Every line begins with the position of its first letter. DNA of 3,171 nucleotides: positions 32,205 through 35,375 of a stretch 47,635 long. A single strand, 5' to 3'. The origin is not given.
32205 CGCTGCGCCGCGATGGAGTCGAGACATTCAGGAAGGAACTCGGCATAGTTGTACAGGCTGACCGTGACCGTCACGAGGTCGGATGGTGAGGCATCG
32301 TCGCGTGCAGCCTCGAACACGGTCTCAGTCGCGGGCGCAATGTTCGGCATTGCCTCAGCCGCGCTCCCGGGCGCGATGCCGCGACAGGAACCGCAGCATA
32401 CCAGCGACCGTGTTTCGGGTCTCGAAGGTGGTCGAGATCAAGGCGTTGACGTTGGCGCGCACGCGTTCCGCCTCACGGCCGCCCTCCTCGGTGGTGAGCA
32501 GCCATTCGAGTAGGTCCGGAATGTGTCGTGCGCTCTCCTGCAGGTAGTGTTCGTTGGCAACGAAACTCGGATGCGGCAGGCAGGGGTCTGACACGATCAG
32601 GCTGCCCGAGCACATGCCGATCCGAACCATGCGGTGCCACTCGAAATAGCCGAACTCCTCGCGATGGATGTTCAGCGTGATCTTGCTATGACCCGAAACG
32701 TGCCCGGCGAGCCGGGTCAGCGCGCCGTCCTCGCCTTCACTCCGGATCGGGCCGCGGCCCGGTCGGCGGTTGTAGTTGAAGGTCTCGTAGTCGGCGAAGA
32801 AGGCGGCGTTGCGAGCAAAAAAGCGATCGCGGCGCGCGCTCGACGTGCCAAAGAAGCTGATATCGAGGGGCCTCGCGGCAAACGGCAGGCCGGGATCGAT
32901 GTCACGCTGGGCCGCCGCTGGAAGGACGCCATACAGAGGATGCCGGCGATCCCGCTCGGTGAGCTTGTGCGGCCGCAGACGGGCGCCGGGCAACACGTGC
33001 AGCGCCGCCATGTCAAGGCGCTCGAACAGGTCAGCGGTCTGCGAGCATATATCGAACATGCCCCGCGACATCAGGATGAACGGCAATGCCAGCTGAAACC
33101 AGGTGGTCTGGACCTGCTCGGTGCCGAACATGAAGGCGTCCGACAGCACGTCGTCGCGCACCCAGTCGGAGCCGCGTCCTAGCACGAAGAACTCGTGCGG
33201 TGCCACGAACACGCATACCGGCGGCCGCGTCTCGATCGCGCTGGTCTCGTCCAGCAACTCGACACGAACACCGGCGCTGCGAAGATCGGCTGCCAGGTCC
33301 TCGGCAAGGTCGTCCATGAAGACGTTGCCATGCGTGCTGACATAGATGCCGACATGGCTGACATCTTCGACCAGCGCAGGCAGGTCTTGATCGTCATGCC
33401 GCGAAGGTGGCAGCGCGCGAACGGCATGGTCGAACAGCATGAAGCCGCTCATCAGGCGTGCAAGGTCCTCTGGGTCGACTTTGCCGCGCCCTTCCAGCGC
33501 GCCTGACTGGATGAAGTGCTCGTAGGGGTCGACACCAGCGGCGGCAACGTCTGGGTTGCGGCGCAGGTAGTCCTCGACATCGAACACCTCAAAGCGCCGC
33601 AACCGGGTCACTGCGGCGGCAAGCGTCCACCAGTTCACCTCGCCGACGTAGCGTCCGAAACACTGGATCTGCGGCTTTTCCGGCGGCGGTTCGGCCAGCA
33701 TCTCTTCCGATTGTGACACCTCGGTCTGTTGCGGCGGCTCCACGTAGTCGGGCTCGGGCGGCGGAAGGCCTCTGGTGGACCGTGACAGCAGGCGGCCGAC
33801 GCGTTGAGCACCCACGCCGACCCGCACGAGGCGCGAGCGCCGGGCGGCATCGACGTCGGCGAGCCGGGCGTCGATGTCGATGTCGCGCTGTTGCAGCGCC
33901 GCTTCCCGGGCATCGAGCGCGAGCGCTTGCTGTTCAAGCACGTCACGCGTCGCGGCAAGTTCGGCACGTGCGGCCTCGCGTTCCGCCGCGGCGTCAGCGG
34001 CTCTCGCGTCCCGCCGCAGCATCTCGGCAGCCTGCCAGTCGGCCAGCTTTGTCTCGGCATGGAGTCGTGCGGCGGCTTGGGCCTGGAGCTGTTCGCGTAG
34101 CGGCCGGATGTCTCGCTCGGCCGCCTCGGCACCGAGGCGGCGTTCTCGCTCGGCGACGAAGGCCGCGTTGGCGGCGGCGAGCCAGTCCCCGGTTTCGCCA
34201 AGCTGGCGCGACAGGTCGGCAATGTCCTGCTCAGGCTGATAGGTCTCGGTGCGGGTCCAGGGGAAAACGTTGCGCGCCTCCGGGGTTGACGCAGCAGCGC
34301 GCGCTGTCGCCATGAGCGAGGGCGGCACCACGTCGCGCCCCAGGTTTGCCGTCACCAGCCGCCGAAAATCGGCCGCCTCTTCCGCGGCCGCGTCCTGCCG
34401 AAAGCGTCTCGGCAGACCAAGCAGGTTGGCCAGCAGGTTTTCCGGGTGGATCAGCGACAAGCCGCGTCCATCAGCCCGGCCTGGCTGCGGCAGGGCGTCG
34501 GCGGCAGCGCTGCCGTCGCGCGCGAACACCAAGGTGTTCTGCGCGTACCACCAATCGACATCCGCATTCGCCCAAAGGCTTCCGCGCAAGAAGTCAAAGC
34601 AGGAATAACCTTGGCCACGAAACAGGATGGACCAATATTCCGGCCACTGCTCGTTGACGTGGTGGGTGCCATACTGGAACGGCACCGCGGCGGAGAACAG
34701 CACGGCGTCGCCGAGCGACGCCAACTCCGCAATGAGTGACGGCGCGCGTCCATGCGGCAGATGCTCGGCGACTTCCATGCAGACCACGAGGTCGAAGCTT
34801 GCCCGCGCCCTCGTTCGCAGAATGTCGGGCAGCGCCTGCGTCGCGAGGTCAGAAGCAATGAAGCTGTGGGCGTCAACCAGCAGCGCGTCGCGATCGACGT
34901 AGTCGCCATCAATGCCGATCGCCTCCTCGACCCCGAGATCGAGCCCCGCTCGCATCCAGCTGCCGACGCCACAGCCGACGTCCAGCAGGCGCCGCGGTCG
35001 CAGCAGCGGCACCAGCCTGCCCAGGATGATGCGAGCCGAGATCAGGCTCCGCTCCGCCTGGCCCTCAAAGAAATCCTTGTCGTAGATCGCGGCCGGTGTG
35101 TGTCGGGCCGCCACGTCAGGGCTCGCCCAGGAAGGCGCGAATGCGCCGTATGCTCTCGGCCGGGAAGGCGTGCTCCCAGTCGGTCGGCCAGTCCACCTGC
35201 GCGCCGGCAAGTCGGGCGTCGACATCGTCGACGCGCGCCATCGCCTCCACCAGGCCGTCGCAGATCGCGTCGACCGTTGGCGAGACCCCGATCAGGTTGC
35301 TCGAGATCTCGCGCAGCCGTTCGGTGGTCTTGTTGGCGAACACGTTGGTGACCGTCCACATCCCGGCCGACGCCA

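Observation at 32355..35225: Methyltransferase - long coiled coil - GT-like protein: candidate chain terminator / molecular ruler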

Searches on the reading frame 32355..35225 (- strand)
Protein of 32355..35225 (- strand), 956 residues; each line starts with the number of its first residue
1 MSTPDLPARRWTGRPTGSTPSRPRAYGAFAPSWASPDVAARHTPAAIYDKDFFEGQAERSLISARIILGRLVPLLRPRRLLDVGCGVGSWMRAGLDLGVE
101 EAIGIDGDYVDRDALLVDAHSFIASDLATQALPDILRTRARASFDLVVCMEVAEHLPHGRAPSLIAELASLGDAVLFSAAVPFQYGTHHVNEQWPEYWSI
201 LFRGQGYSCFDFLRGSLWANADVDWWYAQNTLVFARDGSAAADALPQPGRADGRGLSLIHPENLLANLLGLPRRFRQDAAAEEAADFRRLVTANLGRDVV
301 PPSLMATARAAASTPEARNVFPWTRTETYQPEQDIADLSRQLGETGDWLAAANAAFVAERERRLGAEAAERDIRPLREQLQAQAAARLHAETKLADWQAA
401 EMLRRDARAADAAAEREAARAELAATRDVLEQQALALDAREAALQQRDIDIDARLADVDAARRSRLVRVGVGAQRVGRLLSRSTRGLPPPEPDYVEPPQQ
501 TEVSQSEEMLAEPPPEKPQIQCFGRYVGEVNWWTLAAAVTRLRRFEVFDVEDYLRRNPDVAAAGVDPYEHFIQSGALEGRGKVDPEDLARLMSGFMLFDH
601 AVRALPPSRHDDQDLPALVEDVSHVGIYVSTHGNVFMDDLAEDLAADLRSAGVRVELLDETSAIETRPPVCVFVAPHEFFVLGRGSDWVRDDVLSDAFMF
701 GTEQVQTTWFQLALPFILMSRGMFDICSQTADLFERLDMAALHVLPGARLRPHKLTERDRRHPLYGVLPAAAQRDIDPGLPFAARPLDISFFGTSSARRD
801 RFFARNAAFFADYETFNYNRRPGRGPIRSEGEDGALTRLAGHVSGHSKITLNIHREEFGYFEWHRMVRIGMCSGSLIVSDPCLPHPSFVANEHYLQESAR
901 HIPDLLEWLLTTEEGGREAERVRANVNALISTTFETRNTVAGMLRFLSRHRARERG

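Call 4: search_protein_families(library=pfam, proteins=[window:32355-35225:-], max_evalue=0.1)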
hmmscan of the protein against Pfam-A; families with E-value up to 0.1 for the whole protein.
window:32355-35225:- (956 aa): 6 families
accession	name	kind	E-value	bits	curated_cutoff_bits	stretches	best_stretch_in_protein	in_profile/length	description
PF13489.12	Methyltransf_23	-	2.7e-09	37.4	27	1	70-210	15-145/164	Methyltransferase domain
PF08241.18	Methyltransf_11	-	0.00049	21.1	21.2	1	81-157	1-74/95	Methyltransferase domain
PF13649.12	Methyltransf_25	-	0.00057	21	27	1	81-170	2-91/97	Methyltransferase domain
PF08242.18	Methyltransf_12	-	0.0036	18.4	30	1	81-159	1-79/98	Methyltransferase domain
PF08003.17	Methyltransf_9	-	0.017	14.6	23.8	1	73-155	112-194/315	Protein of unknown function (DUF1698)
PF01728.25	FtsJ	-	0.051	13.9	24.1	1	78-149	23-97/181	FtsJ-like methyltransferase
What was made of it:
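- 34425..35078 (-): Class I SAM-dependent methyltransferase domain (residues 13-230 of the 919-aa product). Pfam Methyltransf_23, E 2.7e-9 (call 4).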

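Call 7: search_protein_families(library=ncbifam, proteins=[window:32355-35225:-], max_evalue=0.01)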
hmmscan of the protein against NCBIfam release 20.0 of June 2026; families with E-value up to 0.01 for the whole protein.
window:32355-35225:- (956 aa): 3 families
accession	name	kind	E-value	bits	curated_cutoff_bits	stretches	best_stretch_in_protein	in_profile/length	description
TIGR01983.1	UbiG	equivalog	9.1e-05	21.9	102.95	1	77-158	50-131/228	bifunctional 2-polyprenyl-6-hydroxyphenol methylase/3-demethylubiquinol 3-O-methyltransferase UbiG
TIGR04290.1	meth_Rta_06860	hypoth_equivalog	0.0042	16.6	300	1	75-236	48-207/226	TIGR04290 family methyltransferase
TIGR02021.1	BchM-ChlM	equivalog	0.0083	15.6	158.9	0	75-179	53-155/218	magnesium protoporphyrin IX methyltransferase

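Call 10: find_homologous_proteins(query=window:32355-35225:-, max_evalue=0.001)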
Query window:32355-35225:- (956 aa): 230 proteins with E <= 0.001 among 8000 candidates; the best 120 are listed.
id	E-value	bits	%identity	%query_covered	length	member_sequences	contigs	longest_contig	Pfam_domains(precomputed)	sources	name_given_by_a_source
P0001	0.0e+0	2078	100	96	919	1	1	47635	PF13489.13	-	-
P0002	0.0e+0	1420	68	95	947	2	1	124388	PF13489.13,PF13649.13,PF08242.19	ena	-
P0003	0.0e+0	1412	70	95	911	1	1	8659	PF13489.13,PF13649.13,PF08242.19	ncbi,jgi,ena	jgi:SAM-dependent methyltransferase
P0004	0.0e+0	1404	70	95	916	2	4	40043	PF13489.13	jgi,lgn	jgi:SAM-dependent methyltransferase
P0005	0.0e+0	1401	68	95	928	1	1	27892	PF13489.13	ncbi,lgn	-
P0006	0.0e+0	1400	68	95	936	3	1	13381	PF13489.13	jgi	-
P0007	0.0e+0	1396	67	97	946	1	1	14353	PF13489.13,PF13649.13,PF01728.26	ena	-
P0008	0.0e+0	1394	65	95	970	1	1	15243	PF13489.13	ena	-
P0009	0.0e+0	1378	68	95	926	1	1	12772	PF13489.13,PF13649.13,PF08242.19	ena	-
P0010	0.0e+0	1371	67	95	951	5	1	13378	PF13489.13,PF13649.13,PF08242.19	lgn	-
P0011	0.0e+0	1370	66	95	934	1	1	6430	PF13489.13,PF13649.13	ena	-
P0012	0.0e+0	1363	66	95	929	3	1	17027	PF13489.13,PF13649.13,PF08242.19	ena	-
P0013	0.0e+0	1360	65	95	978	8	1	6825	PF13489.13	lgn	-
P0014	0.0e+0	1359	66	95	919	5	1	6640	PF13489.13,PF13649.13,PF08242.19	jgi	jgi:SAM-dependent methyltransferase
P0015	0.0e+0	1359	67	95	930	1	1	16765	PF13489.13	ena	-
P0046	0.0e+0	1214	62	95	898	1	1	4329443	PF13489.13,PF13649.13,PF08241.19,PF08242.19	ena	-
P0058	0.0e+0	1090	59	95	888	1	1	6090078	PF13489.13,PF13649.13,PF01728.26,PF08242.19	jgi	jgi:SAM-dependent methyltransferase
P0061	0.0e+0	1043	54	95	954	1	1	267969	PF13489.13,PF13649.13,PF08241.19,PF08242.19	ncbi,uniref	ncbi:methyltransferase domain-containing protein [Falsiroseomonas sp. E2-1-a20]|uniref:methyltransfe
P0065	1.7e-296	1004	53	95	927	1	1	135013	PF13489.13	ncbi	ncbi:methyltransferase domain-containing protein [Acidisoma sp. 7E03]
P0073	1.3e-230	786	45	95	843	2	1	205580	PF13489.13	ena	-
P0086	6.1e-92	327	47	36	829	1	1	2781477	PF13489.13,PF00534.27,PF13524.13,PF13692.13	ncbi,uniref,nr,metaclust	ncbi:glycosyltransferase [Thiomonas sp. FB-Cd]|uniref:glycosyltransferase n=1 Tax=Thiomonas sp. FB-C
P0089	1.7e-89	319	51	31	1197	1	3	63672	PF13489.13,PF10111.15,PF13649.13,PF13524.13,PF01728.26,PF00535.33,PF13692.13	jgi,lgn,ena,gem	-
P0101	3.7e-61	225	45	26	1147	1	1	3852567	PF13489.13,PF10111.15,PF13641.13,PF00535.33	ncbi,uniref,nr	ncbi:glycosyltransferase [Cupriavidus oxalaticus]|uniref:Glycosyltransferase n=1 Tax=Cupriavidus oxa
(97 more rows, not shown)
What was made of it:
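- Checked: It has about 80 full-length homologues at 40-70% identity (call 10).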

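Call 11: search_solved_structures(query=window:32355-35225:-, max_evalue=1, show_alignments=2)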
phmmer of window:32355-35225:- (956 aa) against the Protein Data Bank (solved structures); distinct sequences matched with E-value up to 1: 9.
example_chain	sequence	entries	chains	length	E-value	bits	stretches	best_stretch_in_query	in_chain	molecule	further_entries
3e8s_A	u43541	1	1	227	7.4e-05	24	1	74-198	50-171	Putative SAM Dependent Methyltransferase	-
6uv6_A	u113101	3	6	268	0.00078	20.6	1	68-162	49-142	D-glucose O-methyltransferase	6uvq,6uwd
4qdj_A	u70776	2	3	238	0.0083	17.2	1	80-184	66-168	Magnesium-protoporphyrin O-methyltransferase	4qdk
4kdr_A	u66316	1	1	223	0.012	16.7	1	77-179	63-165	3-demethylubiquinone-9 3-methyltransferase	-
5dpm_A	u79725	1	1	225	0.012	16.7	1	77-179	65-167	Ubiquinone biosynthesis O-methyltransferase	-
4kdc_A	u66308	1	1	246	0.015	16.4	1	77-178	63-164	3-demethylubiquinone-9 3-methyltransferase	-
3dli_A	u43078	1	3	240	0.034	15.2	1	56-108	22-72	methyltransferase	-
4p7c_A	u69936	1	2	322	0.5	11.3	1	75-155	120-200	tRNA (mo5U34)-methyltransferase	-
4qnu_A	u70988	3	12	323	0.73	10.8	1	75-156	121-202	tRNA (mo5U34)-methyltransferase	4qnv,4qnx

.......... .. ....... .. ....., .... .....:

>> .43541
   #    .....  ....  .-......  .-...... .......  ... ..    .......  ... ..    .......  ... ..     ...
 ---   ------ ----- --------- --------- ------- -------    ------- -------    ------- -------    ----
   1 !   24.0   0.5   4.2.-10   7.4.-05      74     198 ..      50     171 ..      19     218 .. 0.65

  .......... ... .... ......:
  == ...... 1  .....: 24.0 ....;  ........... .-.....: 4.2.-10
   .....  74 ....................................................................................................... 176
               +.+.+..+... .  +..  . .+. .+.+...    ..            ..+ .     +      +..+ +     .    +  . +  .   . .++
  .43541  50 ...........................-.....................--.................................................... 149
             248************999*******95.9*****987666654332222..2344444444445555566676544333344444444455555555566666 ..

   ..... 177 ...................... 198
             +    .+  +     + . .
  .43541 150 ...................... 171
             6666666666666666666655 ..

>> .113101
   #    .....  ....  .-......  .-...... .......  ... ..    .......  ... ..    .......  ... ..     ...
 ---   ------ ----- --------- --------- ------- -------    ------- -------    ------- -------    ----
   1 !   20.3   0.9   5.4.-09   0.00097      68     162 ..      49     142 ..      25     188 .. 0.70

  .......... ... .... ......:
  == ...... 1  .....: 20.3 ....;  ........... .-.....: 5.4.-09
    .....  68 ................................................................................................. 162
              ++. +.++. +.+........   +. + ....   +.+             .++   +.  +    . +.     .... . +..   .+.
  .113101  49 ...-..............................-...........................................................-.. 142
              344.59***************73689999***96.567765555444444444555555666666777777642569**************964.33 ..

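Call 23: find_encoding_contigs(protein=P0061, flank=10000, max_places=2)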
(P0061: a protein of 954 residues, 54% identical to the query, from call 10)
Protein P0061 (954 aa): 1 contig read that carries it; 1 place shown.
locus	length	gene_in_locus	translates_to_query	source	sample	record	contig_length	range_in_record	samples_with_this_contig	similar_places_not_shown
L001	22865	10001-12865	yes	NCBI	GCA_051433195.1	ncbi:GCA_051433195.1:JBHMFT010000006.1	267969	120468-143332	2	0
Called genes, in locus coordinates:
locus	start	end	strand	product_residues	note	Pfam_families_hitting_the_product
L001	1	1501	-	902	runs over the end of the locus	PF00690:Cation_ATPase_N, PF00122:E1-E2_ATPase, PF00702:Hydrolase, PF13246:Cation_ATPase, PF08282:Hydrolase_3 (weak), PF00689:Cation_ATPase_C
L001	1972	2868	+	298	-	PF00753:Lactamase_B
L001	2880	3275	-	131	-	-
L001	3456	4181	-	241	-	PF00005:ABC_tran, PF13304:AAA_21 (faint), PF02463:SMC_N (weak)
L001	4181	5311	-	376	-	PF12704:MacB_PCD, PF02687:FtsX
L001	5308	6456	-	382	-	-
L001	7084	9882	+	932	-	PF00535:Glycos_transf_2, PF21374:WsaF_N, PF22772:WsaF_C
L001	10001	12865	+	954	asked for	PF13489:Methyltransf_23, PF08241:Methyltransf_11 (faint), PF08242:Methyltransf_12 (faint), PF13649:Methyltransf_25 (weak)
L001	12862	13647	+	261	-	PF00535:Glycos_transf_2, PF10111:Glyco_tranf_2_2 (faint), PF13641:Glyco_tranf_2_3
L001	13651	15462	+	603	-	PF05045:RgpF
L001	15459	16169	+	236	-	-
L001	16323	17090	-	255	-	PF05175:MTS (weak), PF08241:Methyltransf_11 (weak), PF08242:Methyltransf_12, PF13649:Methyltransf_25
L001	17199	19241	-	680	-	PF13641:Glyco_tranf_2_3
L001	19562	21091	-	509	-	-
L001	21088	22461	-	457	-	PF01943:Polysacc_synt, PF13440:Polysacc_synt_3 (weak)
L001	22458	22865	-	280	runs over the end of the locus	PF13671:AAA_33 (weak)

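Call 24: find_encoding_contigs(protein=P0058, flank=10000, max_places=2)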
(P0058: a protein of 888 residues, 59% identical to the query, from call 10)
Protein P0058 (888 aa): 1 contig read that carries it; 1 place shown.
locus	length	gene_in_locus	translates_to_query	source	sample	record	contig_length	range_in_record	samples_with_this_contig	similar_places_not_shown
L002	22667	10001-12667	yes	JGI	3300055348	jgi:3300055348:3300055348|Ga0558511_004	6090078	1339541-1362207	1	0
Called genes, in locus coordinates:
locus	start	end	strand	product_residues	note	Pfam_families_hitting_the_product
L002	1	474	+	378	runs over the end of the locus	PF00108:Thiolase_N, PF22691:Thiolase_C_1 (faint), PF02803:Thiolase_C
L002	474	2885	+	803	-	PF02737:3HCDH_N, PF03446:NAD_binding_2 (weak), PF00725:3HCDH, PF00378:ECH_1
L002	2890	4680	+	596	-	PF02771:Acyl-CoA_dh_N, PF02770:Acyl-CoA_dh_M, PF00441:Acyl-CoA_dh_1, PF08028:Acyl-CoA_dh_2, PF22924:ACOX_C_alpha1, PF12806:Acyl-CoA_dh_C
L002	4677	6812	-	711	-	PF13641:Glyco_tranf_2_3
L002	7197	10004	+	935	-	PF00535:Glycos_transf_2, PF21374:WsaF_N, PF22772:WsaF_C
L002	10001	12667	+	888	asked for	PF01728:FtsJ (weak), PF13489:Methyltransf_23, PF08242:Methyltransf_12 (faint), PF13649:Methyltransf_25 (faint)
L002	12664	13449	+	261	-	PF00535:Glycos_transf_2, PF10111:Glyco_tranf_2_2 (weak), PF13641:Glyco_tranf_2_3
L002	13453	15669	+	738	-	PF05045:RgpF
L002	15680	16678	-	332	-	PF00248:Aldo_ket_red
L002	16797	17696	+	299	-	PF00126:HTH_1, PF03466:LysR_substrate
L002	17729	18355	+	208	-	PF02798:GST_N, PF13417:GST_N_3, PF13409:GST_N_2, PF00043:GST_C, PF13410:GST_C_2, PF14497:GST_C_3 (faint)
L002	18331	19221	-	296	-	PF03446:NAD_binding_2, PF03807:F420_oxidored, PF14833:NAD_binding_11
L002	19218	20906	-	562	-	PF00920:ILVD_EDD_N, PF24877:ILV_EDD_C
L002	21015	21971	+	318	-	PF03401:TctC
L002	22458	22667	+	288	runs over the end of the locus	PF00722:Glyco_hydro_16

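Call 34: find_related_loci(query=window:32358-35114:-, collection=genome_contigs, flank=10000)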
Query window:32358-35114:- (919 aa) in genome_contigs; peptide patterns used: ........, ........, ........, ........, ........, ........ (x = any residue, [..] = any of these).
316 stretches matched a pattern; 284 encode a relative of the query (tblastn E <= 1e-3); the best 80 are kept; 80 distinct loci.
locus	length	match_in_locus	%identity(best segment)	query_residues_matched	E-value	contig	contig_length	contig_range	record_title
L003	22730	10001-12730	65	1-917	0e+0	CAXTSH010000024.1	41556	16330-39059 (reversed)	MAG TPA_asm: uncultured Acetobacteraceae bacterium isolate public_SRR14722071_metawrap_bin.1 genome assembly, contig: pu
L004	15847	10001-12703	63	8-915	0e+0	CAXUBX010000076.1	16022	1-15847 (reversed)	MAG TPA_asm: uncultured Acetobacteraceae bacterium isolate public_SRR14722172_metawrap_bin.1 genome assembly, contig: pu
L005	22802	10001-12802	54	11-914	0e+0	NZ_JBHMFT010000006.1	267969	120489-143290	Falsiroseomonas sp. E2-1-a20 E2-1-a20_E2-1-a4_contig_6, whole genome shotgun sequence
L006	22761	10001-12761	62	11-917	0e+0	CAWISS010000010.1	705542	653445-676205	MAG: uncultured Alphaproteobacteria bacterium isolate MFD09603.bin.2.47 genome assembly, contig: contig_4491, whole geno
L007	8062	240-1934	72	350-919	0e+0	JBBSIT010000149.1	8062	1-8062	MAG: Acetobacterales bacterium isolate LS3_sbin.48 LS3_sbin.48_K_716515_L_8062_cov_10.9777, whole genome shotgun sequenc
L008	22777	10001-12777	58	11-917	0e+0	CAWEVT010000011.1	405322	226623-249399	MAG: uncultured Alphaproteobacteria bacterium isolate MFD09671.bin.1.54 genome assembly, contig: contig_62360, whole gen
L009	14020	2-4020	80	548-919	0e+0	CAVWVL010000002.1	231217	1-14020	MAG: uncultured Alphaproteobacteria bacterium isolate MFD09671.bin.1.201 genome assembly, contig: contig_24059, whole ge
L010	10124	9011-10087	61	10-337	6e-120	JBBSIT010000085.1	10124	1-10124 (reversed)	MAG: Acetobacterales bacterium isolate LS3_sbin.48 LS3_sbin.48_K_25395_L_10124_cov_20.0000, whole genome shotgun sequenc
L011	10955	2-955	55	595-914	2e-111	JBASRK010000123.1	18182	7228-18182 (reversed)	MAG: Candidatus Acidiferrales bacterium isolate MFD13528_ilm_asm_bin23 k127_45195, whole genome shotgun sequence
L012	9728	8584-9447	49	11-299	5e-73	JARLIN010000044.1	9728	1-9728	MAG: Rhodopila sp. isolate MAG_BA151 MetaBAT2_Bin_151_sub_Anoxic_k141_197287, whole genome shotgun sequence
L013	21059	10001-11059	41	10-374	4e-69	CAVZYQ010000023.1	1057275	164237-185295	MAG: uncultured Alphaproteobacteria bacterium isolate MFD04212.bin.2.130 genome assembly, contig: contig_7892, whole gen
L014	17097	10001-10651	46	8-227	4e-56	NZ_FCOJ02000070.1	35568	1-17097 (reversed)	Caballeronia glebae isolate LMG 29325, whole genome shotgun sequence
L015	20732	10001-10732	43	8-272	7e-55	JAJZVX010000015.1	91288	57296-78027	MAG: Acidobacteria bacterium isolate SKS5.bin87 NODE_383_length_91288_cov_4.002139, whole genome shotgun sequence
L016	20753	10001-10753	38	11-282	2e-53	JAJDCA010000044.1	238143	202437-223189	MAG: Candidatus Omnitrophota bacterium isolate OFTM38 OFTM38_43, whole genome shotgun sequence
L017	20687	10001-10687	42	3-236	2e-52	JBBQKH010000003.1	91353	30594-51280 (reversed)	MAG: Cyanobacteriota bacterium isolate Co_metawrap_621 Cmw_621_k141_29089052_length_91353_cov_33.9986, whole genome shot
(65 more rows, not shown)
